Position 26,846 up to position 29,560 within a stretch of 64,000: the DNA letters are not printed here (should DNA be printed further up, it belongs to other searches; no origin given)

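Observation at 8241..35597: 27-kb co-directional supercluster linking T9SS-exported wall-degrading enzymes to a MurNAc import and catabolism operon: candidate system for harvesting foreign peptidoglycan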

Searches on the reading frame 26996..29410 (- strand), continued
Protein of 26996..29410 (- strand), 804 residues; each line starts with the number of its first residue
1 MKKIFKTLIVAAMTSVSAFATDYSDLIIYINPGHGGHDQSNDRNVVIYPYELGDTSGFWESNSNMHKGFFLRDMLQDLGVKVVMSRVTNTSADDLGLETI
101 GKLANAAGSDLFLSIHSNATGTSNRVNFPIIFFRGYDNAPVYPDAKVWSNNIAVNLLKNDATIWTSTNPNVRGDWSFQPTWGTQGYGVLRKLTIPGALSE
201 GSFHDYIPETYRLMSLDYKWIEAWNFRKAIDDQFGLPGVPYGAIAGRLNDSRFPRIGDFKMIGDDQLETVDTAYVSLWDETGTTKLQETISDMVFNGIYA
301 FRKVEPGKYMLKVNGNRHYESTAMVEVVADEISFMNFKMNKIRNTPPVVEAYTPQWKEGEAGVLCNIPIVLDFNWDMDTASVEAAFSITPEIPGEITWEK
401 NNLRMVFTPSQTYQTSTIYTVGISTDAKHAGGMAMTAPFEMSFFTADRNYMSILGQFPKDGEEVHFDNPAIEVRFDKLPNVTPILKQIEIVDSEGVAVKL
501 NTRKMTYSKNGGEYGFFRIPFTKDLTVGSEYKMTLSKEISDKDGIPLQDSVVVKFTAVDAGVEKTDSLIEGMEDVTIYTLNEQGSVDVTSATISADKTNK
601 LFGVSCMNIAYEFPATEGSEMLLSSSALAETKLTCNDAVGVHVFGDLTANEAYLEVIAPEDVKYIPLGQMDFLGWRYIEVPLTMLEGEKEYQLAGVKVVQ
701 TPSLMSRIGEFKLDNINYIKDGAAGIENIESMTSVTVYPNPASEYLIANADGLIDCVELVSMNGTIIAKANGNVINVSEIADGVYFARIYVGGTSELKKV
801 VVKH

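Call 21: find_homologous_proteins(query=window:26996-29410:-, max_evalue=1e-10)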
Query window:26996-29410:- (804 aa): 2067 proteins with E <= 1e-10 among 8000 candidates; the best 120 are listed.
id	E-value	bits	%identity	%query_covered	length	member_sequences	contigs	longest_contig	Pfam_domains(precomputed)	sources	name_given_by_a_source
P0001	0.0e+0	1825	99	100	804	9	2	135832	PF13205.13,PF18962.8,PF01520.24,PF17210.10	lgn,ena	-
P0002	0.0e+0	1581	85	100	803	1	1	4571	PF13205.13,PF18962.8,PF01520.24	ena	-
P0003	0.0e+0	1568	84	100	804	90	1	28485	PF13205.13,PF18962.8,PF01520.24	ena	-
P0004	0.0e+0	1566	84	100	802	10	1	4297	PF13205.13,PF18962.8,PF01520.24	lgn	-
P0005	0.0e+0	1561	83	100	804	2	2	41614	PF13205.13,PF18962.8,PF01520.24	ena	-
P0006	0.0e+0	1543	83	100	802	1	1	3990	PF13205.13,PF18962.8,PF01520.24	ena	-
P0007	0.0e+0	1540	82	100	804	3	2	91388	PF13205.13,PF18962.8,PF01520.24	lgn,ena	-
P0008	0.0e+0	1537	83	100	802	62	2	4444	PF13205.13,PF18962.8,PF01520.24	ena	-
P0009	0.0e+0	1528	81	100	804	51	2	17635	PF13205.13,PF18962.8,PF01520.24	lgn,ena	-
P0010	0.0e+0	1519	81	100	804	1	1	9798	PF13205.13,PF18962.8,PF01520.24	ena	-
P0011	0.0e+0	1509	81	99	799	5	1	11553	PF13205.13,PF18962.8,PF01520.24,PF22904.4,PF17210.10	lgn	-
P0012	0.0e+0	1470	79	100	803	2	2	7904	PF13205.13,PF18962.8,PF01520.24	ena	-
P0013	0.0e+0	1459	79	100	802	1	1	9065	PF13205.13,PF18962.8,PF01520.24,PF17210.10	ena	-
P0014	0.0e+0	1451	78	100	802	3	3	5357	PF13205.13,PF18962.8,PF01520.24,PF17210.10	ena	-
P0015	0.0e+0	1122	61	100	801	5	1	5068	PF13205.13,PF18962.8,PF01520.24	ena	-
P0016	0.0e+0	1092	60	100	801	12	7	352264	PF13205.13,PF18962.8,PF01520.24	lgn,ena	-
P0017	0.0e+0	1091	60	100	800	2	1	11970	PF13205.13,PF18962.8,PF01520.24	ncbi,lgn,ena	-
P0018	0.0e+0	1077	60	100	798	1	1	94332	PF13205.13,PF18962.8,PF01520.24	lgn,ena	-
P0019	0.0e+0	1067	58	100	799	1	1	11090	PF13205.13,PF18962.8,PF01520.24,PF13620.13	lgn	-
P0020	0.0e+0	1066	59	100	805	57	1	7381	PF13205.13,PF18962.8,PF01520.24,PF13620.13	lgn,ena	-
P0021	0.0e+0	1062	59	100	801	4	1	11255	PF13205.13,PF18962.8,PF01520.24,PF13620.13,PF17210.10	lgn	-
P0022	0.0e+0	1057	59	100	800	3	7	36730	PF13205.13,PF18962.8,PF01520.24,PF13620.13,PF17210.10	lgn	-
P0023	0.0e+0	1049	60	99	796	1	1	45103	PF13205.13,PF18962.8,PF01520.24,PF13620.13,PF17210.10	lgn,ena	-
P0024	0.0e+0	1039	58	100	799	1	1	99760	PF13205.13,PF18962.8,PF01520.24,PF13620.13,PF17210.10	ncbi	-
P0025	0.0e+0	1038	59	100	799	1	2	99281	PF13205.13,PF18962.8,PF01520.24,PF17210.10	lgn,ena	-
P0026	0.0e+0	1036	58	100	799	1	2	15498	PF13205.13,PF18962.8,PF01520.24,PF17210.10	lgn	-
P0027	0.0e+0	1034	57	100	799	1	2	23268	PF13205.13,PF18962.8,PF01520.24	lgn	-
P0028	0.0e+0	1034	57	100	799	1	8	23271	PF13205.13,PF18962.8,PF01520.24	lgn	-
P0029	0.0e+0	1028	57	100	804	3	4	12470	PF13205.13,PF18962.8,PF01520.24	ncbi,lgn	-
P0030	0.0e+0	1024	57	100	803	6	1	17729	PF13205.13,PF18962.8,PF01520.24,PF13620.13,PF17210.10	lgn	-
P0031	0.0e+0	1018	56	99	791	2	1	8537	PF13205.13,PF18962.8,PF01520.24,PF17210.10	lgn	-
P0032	4.0e-296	1002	55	100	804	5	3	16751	PF13205.13,PF18962.8,PF01520.24,PF13620.13,PF22904.4,PF17210.10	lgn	-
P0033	7.9e-293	991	56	100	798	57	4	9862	PF13205.13,PF18962.8,PF01520.24,PF17210.10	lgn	-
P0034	1.8e-292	990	56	98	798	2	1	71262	PF13205.13,PF18962.8,PF01520.24,PF17210.10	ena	-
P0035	5.0e-292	989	56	100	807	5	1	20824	PF13205.13,PF18962.8,PF01520.24,PF13620.13,PF22904.4,PF17210.10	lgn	-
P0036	9.3e-288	975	55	100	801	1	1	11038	PF13205.13,PF18962.8,PF01520.24,PF13620.13,PF22904.4,PF17210.10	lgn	-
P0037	1.4e-287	974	55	100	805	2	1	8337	PF13205.13,PF18962.8,PF01520.24,PF13620.13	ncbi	-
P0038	1.3e-286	971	56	98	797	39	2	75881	PF13205.13,PF18962.8,PF01520.24,PF13620.13,PF17210.10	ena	-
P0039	1.4e-286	971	54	100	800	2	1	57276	PF13205.13,PF18962.8,PF01520.24,PF13620.13,PF22904.4,PF17210.10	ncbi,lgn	-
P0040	2.1e-286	970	56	100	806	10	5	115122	PF13205.13,PF18962.8,PF17802.8,PF01520.24,PF13620.13,PF17210.10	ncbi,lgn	-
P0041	2.2e-286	970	55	100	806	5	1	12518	PF13205.13,PF18962.8,PF01520.24,PF13620.13,PF17210.10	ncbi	-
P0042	2.2e-285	967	53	100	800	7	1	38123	PF13205.13,PF18962.8,PF17802.8,PF01520.24,PF13620.13,PF17210.10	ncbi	-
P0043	2.0e-284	964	55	100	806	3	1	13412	PF13205.13,PF18962.8,PF17802.8,PF01520.24,PF13620.13,PF17210.10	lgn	-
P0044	1.1e-282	958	53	100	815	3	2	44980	PF13205.13,PF18962.8,PF01520.24,PF13620.13,PF22904.4,PF17210.10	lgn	-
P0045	1.9e-281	954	55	100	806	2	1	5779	PF13205.13,PF18962.8,PF01520.24,PF17210.10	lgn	-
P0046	4.0e-280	949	55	100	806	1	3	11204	PF13205.13,PF18962.8,PF17802.8,PF01520.24,PF17210.10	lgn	-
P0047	1.2e-279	948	55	100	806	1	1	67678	PF13205.13,PF18962.8,PF01520.24,PF17210.10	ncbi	-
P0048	2.0e-279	947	52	100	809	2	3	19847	PF13205.13,PF18962.8,PF01520.24,PF13620.13,PF22904.4,PF17210.10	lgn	-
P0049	3.6e-279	946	54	98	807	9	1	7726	PF13205.13,PF18962.8,PF01520.24,PF13620.13,PF22904.4,PF17210.10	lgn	-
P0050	2.7e-274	930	52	100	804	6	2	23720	PF13205.13,PF18962.8,PF01520.24,PF13620.13,PF17210.10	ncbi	-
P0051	1.1e-273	928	54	99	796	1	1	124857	PF13205.13,PF18962.8,PF01520.24,PF22904.4,PF17210.10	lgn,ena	-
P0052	8.7e-272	922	53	100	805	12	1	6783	PF13205.13,PF18962.8,PF01520.24,PF13620.13,PF17210.10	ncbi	-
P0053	1.8e-271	921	53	100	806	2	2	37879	PF13205.13,PF18962.8,PF01520.24,PF13620.13,PF17210.10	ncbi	-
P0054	3.3e-270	917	53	100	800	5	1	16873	PF13205.13,PF18962.8,PF01520.24,PF13620.13,PF22904.4,PF17210.10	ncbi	-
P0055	4.4e-270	916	52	100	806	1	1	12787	PF13205.13,PF18962.8,PF01520.24,PF13620.13,PF17210.10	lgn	-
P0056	4.6e-270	916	51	100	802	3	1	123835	PF13205.13,PF18962.8,PF01520.24,PF13620.13,PF17210.10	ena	-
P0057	1.5e-269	914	52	100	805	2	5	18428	PF13205.13,PF18962.8,PF17802.8,PF01520.24,PF13620.13,PF22904.4,PF17210.10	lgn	-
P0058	2.1e-268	911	53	98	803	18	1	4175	PF13205.13,PF18962.8,PF01520.24,PF13620.13,PF17210.10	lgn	-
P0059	4.4e-267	906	52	100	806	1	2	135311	PF13205.13,PF18962.8,PF01520.24,PF13620.13,PF22904.4,PF17210.10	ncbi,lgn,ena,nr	ncbi:MAG: N-acetylmuramoyl-L-alanine amidase [Muribaculaceae bacterium]|nr:N-acetylmuramoyl-L-alanin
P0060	7.8e-267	905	52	100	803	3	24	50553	PF14054.12,PF13205.13,PF01520.24,PF13620.13,PF22904.4,PF17210.10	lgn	-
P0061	5.7e-264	896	51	100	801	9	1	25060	PF13205.13,PF18962.8,PF01520.24,PF13620.13,PF17210.10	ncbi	ncbi:MAG: N-acetylmuramoyl-L-alanine amidase [Muribaculaceae bacterium]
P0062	7.2e-264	896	52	100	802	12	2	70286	PF13205.13,PF18962.8,PF01520.24,PF13620.13,PF22904.4,PF17210.10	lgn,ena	-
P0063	8.6e-264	895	51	100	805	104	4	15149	PF13205.13,PF18962.8,PF01520.24,PF13620.13,PF22904.4,PF17210.10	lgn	-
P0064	9.1e-263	892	53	100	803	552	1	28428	PF13205.13,PF18962.8,PF01520.24,PF13620.13,PF17210.10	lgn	-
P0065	9.4e-263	892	51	100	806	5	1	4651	PF13205.13,PF18962.8,PF01520.24,PF13620.13,PF17210.10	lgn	-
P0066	1.7e-262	891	51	100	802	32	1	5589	PF13205.13,PF18962.8,PF17802.8,PF01520.24,PF13620.13,PF22904.4,PF17210.10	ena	-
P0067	2.5e-261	887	53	99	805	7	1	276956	PF13205.13,PF18962.8,PF01520.24,PF13620.13,PF17210.10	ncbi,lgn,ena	-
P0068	1.3e-260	885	54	99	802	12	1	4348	PF13205.13,PF18962.8,PF01520.24,PF13620.13,PF17210.10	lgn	-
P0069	2.3e-260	884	50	100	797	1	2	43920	PF13205.13,PF18962.8,PF01520.24,PF13620.13,PF22904.4,PF17210.10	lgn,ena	-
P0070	3.0e-260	884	50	100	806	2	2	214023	PF13205.13,PF18962.8,PF01520.24,PF13620.13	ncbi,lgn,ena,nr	ncbi:MAG: Ig-like domain-containing protein [Muribaculaceae bacterium]|nr:Ig-like domain-containing 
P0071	3.5e-260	883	51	98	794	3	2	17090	PF13205.13,PF18962.8,PF01520.24,PF13620.13,PF17210.10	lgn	-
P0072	3.9e-260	883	51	97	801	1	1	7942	PF13205.13,PF18962.8,PF01520.24,PF13620.13,PF17210.10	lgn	-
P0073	4.3e-260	883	51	100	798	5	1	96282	PF13205.13,PF18962.8,PF01520.24,PF13620.13,PF22904.4,PF17210.10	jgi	-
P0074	4.7e-260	883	51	97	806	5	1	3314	PF13205.13,PF18962.8,PF01520.24,PF13620.13,PF17210.10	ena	-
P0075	1.0e-259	882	51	100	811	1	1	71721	PF13205.13,PF18962.8,PF01520.24,PF13620.13,PF22904.4,PF17210.10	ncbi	-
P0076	2.3e-259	881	52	97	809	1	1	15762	PF13205.13,PF18962.8,PF01520.24,PF13620.13,PF22904.4,PF17210.10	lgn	-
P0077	2.3e-259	881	51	100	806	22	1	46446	PF13205.13,PF18962.8,PF01520.24,PF13620.13,PF22904.4,PF17210.10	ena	-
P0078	5.5e-259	880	52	98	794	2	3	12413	PF13205.13,PF18962.8,PF01520.24,PF13620.13,PF17210.10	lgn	-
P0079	5.8e-259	879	52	97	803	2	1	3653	PF13205.13,PF18962.8,PF17802.8,PF01520.24,PF13620.13,PF22904.4,PF17210.10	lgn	-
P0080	6.9e-259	879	51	100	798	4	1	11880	PF13205.13,PF18962.8,PF01520.24,PF13620.13,PF17210.10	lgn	-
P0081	3.0e-258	877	51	100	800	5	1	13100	PF23623.2,PF13205.13,PF18962.8,PF17802.8,PF01520.24,PF13620.13,PF17210.10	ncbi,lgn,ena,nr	ncbi:MAG: N-acetylmuramoyl-L-alanine amidase [Muribaculaceae bacterium]|nr:N-acetylmuramoyl-L-alanin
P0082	3.1e-258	877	50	99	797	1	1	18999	PF13205.13,PF18962.8,PF01520.24,PF13620.13,PF22904.4,PF17210.10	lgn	-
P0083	1.3e-257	875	51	97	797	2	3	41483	PF13205.13,PF18962.8,PF01520.24,PF13620.13,PF17210.10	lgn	-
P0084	1.6e-257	875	50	100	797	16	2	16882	PF13205.13,PF18962.8,PF01520.24,PF13620.13,PF17210.10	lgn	-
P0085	5.2e-257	873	52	97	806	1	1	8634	PF13205.13,PF01520.24,PF13620.13,PF17210.10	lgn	-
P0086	2.6e-256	871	51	99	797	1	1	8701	PF13205.13,PF18962.8,PF01520.24,PF13620.13,PF17210.10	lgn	-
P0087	6.9e-256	869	50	100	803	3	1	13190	PF13205.13,PF18962.8,PF01520.24,PF13620.13,PF17210.10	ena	-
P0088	2.2e-255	868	51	100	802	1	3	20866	PF13205.13,PF18962.8,PF01520.24,PF13620.13,PF17210.10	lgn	-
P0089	2.3e-255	868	52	100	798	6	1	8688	PF13205.13,PF18962.8,PF01520.24,PF13620.13,PF17210.10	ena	-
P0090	3.3e-254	864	51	100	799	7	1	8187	PF13205.13,PF17802.8,PF01520.24,PF13620.13,PF22904.4,PF17210.10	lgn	-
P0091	6.4e-254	863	51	98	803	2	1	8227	PF13205.13,PF18962.8,PF17802.8,PF01520.24,PF13620.13,PF17210.10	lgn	-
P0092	8.0e-254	862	50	100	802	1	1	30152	PF13205.13,PF18962.8,PF17802.8,PF01520.24,PF13620.13,PF17210.10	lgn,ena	-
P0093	1.1e-253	862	50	100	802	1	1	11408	PF13205.13,PF18962.8,PF17802.8,PF01520.24,PF13620.13,PF17210.10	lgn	-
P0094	1.2e-253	862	50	100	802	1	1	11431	PF13205.13,PF18962.8,PF17802.8,PF01520.24,PF13620.13,PF17210.10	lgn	-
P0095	1.3e-253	862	50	100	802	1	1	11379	PF13205.13,PF18962.8,PF01520.24,PF13620.13,PF17210.10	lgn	-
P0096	1.6e-253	861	50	100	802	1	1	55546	PF13205.13,PF18962.8,PF01520.24,PF13620.13,PF17210.10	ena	-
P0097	1.7e-253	861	50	100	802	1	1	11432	PF13205.13,PF18962.8,PF17802.8,PF01520.24,PF13620.13,PF17210.10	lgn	-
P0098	2.3e-253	861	50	100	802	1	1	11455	PF13205.13,PF18962.8,PF01520.24,PF13620.13,PF17210.10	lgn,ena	-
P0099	3.3e-253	860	50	100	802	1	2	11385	PF13205.13,PF18962.8,PF01520.24,PF13620.13,PF17210.10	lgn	-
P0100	3.6e-253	860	50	100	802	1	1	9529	PF13205.13,PF18962.8,PF17802.8,PF01520.24,PF13620.13,PF17210.10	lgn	-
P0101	3.8e-253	860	50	100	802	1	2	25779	PF13205.13,PF18962.8,PF17802.8,PF01520.24,PF13620.13,PF17210.10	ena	-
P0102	4.0e-253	860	49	100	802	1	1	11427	PF13205.13,PF18962.8,PF17802.8,PF01520.24,PF13620.13,PF17210.10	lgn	-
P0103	4.0e-253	860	50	100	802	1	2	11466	PF13205.13,PF18962.8,PF17802.8,PF01520.24,PF13620.13,PF17210.10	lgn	-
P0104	6.1e-253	860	50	99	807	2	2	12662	PF13205.13,PF18962.8,PF01520.24,PF13620.13,PF22904.4,PF17210.10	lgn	-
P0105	6.2e-253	859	50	100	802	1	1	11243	PF13205.13,PF18962.8,PF17802.8,PF01520.24,PF13620.13,PF17210.10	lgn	-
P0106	6.3e-253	859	51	99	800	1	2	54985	PF13205.13,PF18962.8,PF01520.24,PF13620.13,PF17210.10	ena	-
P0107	7.1e-253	859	50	100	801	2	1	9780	PF13205.13,PF18962.8,PF01520.24,PF13620.13,PF17210.10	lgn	-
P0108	7.3e-253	859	50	97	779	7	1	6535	PF23623.2,PF13205.13,PF18962.8,PF01520.24,PF13620.13,PF17210.10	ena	-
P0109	7.5e-253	859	50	100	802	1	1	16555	PF13205.13,PF18962.8,PF17802.8,PF01520.24,PF13620.13,PF17210.10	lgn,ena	-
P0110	7.7e-253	859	50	100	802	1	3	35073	PF13205.13,PF18962.8,PF01520.24,PF13620.13,PF17210.10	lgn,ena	-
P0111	7.8e-253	859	50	100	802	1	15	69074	PF13205.13,PF18962.8,PF17802.8,PF01520.24,PF13620.13,PF17210.10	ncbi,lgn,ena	-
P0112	8.3e-253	859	50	100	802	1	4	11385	PF13205.13,PF18962.8,PF17802.8,PF01520.24,PF13620.13,PF17210.10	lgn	-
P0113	9.0e-253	859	50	100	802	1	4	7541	PF13205.13,PF18962.8,PF17802.8,PF01520.24,PF13620.13,PF17210.10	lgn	-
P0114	1.0e-252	859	50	100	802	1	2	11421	PF13205.13,PF18962.8,PF01520.24,PF13620.13,PF17210.10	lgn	-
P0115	1.1e-252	859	50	100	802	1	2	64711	PF13205.13,PF18962.8,PF17802.8,PF01520.24,PF13620.13,PF17210.10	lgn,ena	-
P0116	1.3e-252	858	50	100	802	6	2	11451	PF13205.13,PF18962.8,PF17802.8,PF01520.24,PF13620.13,PF17210.10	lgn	-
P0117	1.4e-252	858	50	100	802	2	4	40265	PF13205.13,PF18962.8,PF01520.24,PF13620.13,PF17210.10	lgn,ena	-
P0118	1.9e-252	858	50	100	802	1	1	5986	PF13205.13,PF18962.8,PF17802.8,PF01520.24,PF13620.13,PF17210.10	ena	-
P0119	2.0e-252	858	50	100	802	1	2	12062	PF13205.13,PF18962.8,PF17802.8,PF01520.24,PF13620.13,PF17210.10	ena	-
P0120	2.0e-252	858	50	100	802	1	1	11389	PF13205.13,PF18962.8,PF17802.8,PF01520.24,PF13620.13,PF17210.10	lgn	-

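Call 26: find_related_loci(query=A1, collection=genome_contigs, flank=10000)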
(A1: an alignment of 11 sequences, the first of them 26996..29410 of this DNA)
Query A1 (804 aa) in genome_contigs; peptide patterns used: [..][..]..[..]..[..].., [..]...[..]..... (x = any residue, [..] = any of these).
505 stretches matched a pattern; 460 encode a relative of the query (tblastn E <= 1e-3); the best 80 are kept; 80 distinct loci.
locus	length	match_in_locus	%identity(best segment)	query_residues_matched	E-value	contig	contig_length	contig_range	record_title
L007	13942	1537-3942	84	1-804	0e+0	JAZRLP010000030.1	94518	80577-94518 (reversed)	MAG: Muribaculaceae bacterium isolate T1900045432_YK20190123.MAGScoT_cleanbin_000001 SGB_7101_k141_205505, whole genome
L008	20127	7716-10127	83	1-804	0e+0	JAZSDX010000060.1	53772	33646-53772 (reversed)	MAG: Muribaculaceae bacterium isolate T1900044595_TS20190061.MAGScoT_cleanbin_000004 SGB_657_k141_516161, whole genome s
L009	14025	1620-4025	84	1-804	0e+0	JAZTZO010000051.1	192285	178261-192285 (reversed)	MAG: Muribaculaceae bacterium isolate T1900045324_YK20190013.MAGScoT_cleanbin_000002 SGB_6407_k141_301362, whole genome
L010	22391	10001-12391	84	1-797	0e+0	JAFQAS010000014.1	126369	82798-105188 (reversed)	MAG: Muribaculaceae bacterium isolate RGIG1648 Goat_Cecum-1__c85155, whole genome shotgun sequence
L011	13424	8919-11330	80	1-804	0e+0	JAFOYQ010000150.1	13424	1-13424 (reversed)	MAG: Muribaculaceae bacterium isolate RGIG918 Dairy_cattle_Rectum-4__c831160, whole genome shotgun sequence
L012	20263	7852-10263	84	1-804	0e+0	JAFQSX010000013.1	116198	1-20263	MAG: Muribaculaceae bacterium isolate RGIG2121 Goat_Colon-4__c276991, whole genome shotgun sequence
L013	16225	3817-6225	79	1-804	0e+0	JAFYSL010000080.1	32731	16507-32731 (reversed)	MAG: Muribaculaceae bacterium isolate RGIG7380 Water_buffalos_Cecum-5__c1067122, whole genome shotgun sequence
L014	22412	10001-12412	84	1-804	0e+0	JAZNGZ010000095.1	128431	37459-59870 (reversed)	MAG: Muribaculaceae bacterium isolate T1900044698_TS20190164.MAGScoT_cleanbin_000002 SGB_1787_k141_1411398, whole genome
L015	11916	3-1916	81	167-804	0e+0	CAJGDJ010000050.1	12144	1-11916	MAG: uncultured Muribaculaceae bacterium isolate MAG53 genome assembly, contig: k141_6763529_length_12144_cov_12.9970, w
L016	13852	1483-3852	60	1-793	0e+0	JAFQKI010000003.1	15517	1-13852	MAG: Muribaculaceae bacterium isolate RGIG1898 Goat_Cecum.Co__c610473, whole genome shotgun sequence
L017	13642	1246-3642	60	1-804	0e+0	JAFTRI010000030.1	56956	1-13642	MAG: Muribaculaceae bacterium isolate RGIG4079 Roe_deer_Cecum.Co__c1741337, whole genome shotgun sequence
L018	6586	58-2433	57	1-792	0e+0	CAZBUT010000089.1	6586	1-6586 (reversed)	MAG TPA_asm: uncultured Muribaculaceae bacterium isolate SRP315200_co2_521 genome assembly, contig: NODE_20185_length_65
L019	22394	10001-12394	56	1-804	0e+0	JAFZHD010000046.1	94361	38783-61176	MAG: Muribaculaceae bacterium isolate RGIG7762 Water_buffalos_Rectum.Co__c3096368, whole genome shotgun sequence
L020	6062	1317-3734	55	1-804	0e+0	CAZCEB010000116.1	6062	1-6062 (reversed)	MAG TPA_asm: uncultured Muribaculaceae bacterium isolate SRP315200_co2_387 genome assembly, contig: NODE_23132_length_60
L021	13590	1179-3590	56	1-802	0e+0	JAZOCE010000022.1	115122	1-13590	MAG: Muribaculaceae bacterium isolate T1900044757_TS20190223.MAGScoT_cleanbin_000004 SGB_2303_k141_1063464, whole genome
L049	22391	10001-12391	47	1-804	0e+0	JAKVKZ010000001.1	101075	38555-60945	MAG: Muribaculaceae bacterium isolate UW_MP_MUR1_1 Ga0455789_0000038, whole genome shotgun sequence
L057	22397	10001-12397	46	1-804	0e+0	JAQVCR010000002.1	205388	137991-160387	MAG: Muribaculaceae bacterium isolate STD2_93 NODE_110_length_205388_cov_7.709277_Sandtown_D2, whole genome shotgun sequ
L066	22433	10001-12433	43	1-804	0e+0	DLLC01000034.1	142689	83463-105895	MAG TPA_asm: Porphyromonadaceae bacterium UBA7572 UBA7572_contig_376, whole genome shotgun sequence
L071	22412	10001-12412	43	1-804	0e+0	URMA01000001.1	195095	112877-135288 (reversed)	uncultured Porphyromonadaceae bacterium isolate UMGS1126 genome assembly, contig: NODE_2_length_195095_cov_5.992771, who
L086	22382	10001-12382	40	1-804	0e+0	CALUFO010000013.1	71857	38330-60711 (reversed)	MAG: uncultured Barnesiella sp. isolate BRZ_N__bin151 genome assembly, contig: BRZ_N__NODE_943_length_71857_cov_39.07210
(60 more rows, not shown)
